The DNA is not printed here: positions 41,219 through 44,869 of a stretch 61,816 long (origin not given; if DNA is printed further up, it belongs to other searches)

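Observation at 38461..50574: Complete type II-C CRISPR-Cas9 locus carried inside a ~12.1-kb tRNA-Pro integrative island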

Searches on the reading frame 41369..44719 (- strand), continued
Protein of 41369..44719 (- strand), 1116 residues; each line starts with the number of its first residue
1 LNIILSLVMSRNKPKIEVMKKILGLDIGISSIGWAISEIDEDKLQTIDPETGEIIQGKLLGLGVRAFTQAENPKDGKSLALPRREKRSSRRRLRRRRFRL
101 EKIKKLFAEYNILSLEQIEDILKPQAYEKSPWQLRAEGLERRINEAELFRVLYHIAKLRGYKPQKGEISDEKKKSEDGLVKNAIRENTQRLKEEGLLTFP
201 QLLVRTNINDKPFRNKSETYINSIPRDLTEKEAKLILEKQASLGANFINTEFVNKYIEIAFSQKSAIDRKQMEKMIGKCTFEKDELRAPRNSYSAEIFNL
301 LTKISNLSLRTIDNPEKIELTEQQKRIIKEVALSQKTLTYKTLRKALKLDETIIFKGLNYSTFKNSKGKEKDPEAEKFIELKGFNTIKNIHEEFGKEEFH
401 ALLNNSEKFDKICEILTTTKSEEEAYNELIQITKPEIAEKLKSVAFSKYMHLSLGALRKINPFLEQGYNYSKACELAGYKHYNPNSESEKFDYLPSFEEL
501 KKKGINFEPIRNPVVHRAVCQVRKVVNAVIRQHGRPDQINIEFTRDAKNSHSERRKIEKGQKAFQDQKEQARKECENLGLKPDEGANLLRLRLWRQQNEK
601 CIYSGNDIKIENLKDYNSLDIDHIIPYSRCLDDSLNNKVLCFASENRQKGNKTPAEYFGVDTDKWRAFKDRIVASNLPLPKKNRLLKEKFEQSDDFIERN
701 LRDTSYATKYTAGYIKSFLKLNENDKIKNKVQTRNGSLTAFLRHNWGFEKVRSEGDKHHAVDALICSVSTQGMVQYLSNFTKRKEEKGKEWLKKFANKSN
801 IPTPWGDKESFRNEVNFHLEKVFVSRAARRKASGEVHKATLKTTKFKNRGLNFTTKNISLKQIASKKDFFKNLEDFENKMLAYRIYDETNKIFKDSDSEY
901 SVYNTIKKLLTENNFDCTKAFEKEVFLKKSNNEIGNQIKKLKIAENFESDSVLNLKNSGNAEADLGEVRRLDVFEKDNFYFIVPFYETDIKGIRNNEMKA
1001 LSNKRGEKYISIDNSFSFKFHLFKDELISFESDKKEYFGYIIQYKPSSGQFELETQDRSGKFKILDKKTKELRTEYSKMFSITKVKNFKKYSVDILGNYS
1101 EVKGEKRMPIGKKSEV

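Call 82: fold_search(model_id=the predicted structure, library=pdb)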
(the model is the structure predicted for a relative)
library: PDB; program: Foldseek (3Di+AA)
matches with E <= 10: 288; with E <= 0.001: 0
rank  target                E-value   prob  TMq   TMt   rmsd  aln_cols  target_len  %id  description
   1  4y4o_2t               3.7e-01  0.54  0.27  0.38  11.8       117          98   14  Crystal structure of the Thermus thermophilus 70S ribosome with rRNA modifications and bound to protein Y (YfiA) at 2 (released 2015-03-18)
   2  9tvu_t                4.2e-01  0.60  0.27  0.33  14.1       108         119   14  Structure of the Chlamydomonas reinhardtii chlororibosome (released 2026-02-18)
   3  5v8i_1t               5.3e-01  0.57  0.28  0.39   9.8       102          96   13  Thermus thermophilus 70S ribosome lacking ribosomal protein uS17 (released 2018-03-28)
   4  5v8i_2t               5.9e-01  0.44  0.27  0.38  12.0       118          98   14  Thermus thermophilus 70S ribosome lacking ribosomal protein uS17 (released 2018-03-28)
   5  5mmj_t                8.4e-01  0.44  0.28  0.37  12.9        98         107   15  Structure of the small subunit of the chloroplast ribosome (released 2017-01-11)
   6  9no7_t                9.9e-01  0.41  0.27  0.38   9.9       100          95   12  Cryo-EM structure of the wild-type Thermus thermophilus 70S ribosome in complex with mRNA, A-site Q230-N5-methylated R (released 2025-06-18)
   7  5iwa_T                1.1e+00  0.28  0.26  0.34  12.4       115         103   14  Crystal structure of the 30S ribosomal subunit from Thermus thermophilus in complex with the GE81112 peptide antibioti (released 2016-04-27)
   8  2odm_B                1.2e+00  0.33  0.27  0.43  11.6        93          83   13  Crystal structure of S. aureus YlaN, an essential leucine rich protein involved in the control of cell shape (released 2007-06-05)
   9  1fjg_T                1.2e+00  0.25  0.27  0.37  11.6       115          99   14  STRUCTURE OF THE THERMUS THERMOPHILUS 30S RIBOSOMAL SUBUNIT IN COMPLEX WITH THE ANTIBIOTICS STREPTOMYCIN, SPECTINOMYCI (released 2000-09-25)
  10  4v8i_CT               1.2e+00  0.23  0.27  0.35  13.6       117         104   19  Crystal structure of YfiA bound to the 70S ribosome. (released 2014-07-09)
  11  4oyd_B                1.3e+00  0.23  0.26  0.32  16.1       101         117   15  Crystal structure of a computationally designed inhibitor of an Epstein-Barr viral Bcl-2 protein (released 2014-07-09)
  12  4v47_BT               1.4e+00  0.33  0.27  0.44  11.3       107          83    8  Real space refined coordinates of the 30S and 50S subunits fitted into the low resolution cryo-EM map of the EF-G.GTP (released 2014-07-09)
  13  4v61_AT               1.4e+00  0.16  0.25  0.33  13.0       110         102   14  Homology model for the Spinach chloroplast 30S subunit fitted to 9.4A cryo-EM map of the 70S chlororibosome. (released 2014-07-09)
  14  4wd7_A                1.5e+00  0.82  0.27  0.15   3.2        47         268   26  Crystal structure of a bacterial Bestrophin homolog from Klebsiella pneumoniae by Zn-SAD phasing (released 2014-10-01)
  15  6ivp_C                1.5e+00  0.33  0.28  0.16   9.2        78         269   24  Crystal structure of a membrane protein P262A (released 2019-11-06)
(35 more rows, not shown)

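Call 94: search_protein_families(library=ncbifam, proteins=[window:41369-44665:-, L001:4645-5877:+, L001:7818-9248:+], max_evalue=0.00001)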
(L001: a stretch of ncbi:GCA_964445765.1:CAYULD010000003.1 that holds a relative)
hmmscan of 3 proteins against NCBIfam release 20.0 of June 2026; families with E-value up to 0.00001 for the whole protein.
window:41369-44665:- (1098 aa): 2 families
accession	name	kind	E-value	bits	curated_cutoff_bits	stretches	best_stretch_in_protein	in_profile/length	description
TIGR01865.2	cas_Csn1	equivalog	9.8e-214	712.8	100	1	4-1080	2-1070/1070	type II CRISPR RNA-guided endonuclease Cas9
NF049971.1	CRISPR_Cas9d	exception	1.2e-41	143.3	375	1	491-924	460-884/986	type II CRISPR RNA-guided endonuclease Cas9d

L001:4645-5877:+ (410 aa): 3 families
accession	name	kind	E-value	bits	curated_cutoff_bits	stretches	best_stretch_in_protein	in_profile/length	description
TIGR02225.1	recomb_XerD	equivalog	1.3e-10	41.2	329.6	1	155-364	46-243/290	site-specific tyrosine recombinase XerD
TIGR02224.1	recomb_XerC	equivalog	5.3e-07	29.3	335.15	1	160-390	50-272/295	tyrosine recombinase XerC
NF001399.0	PRK00283.1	subfamily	5.5e-07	29.1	279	1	170-392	67-280/300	tyrosine recombinase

L001:7818-9248:+ (476 aa): 0 families
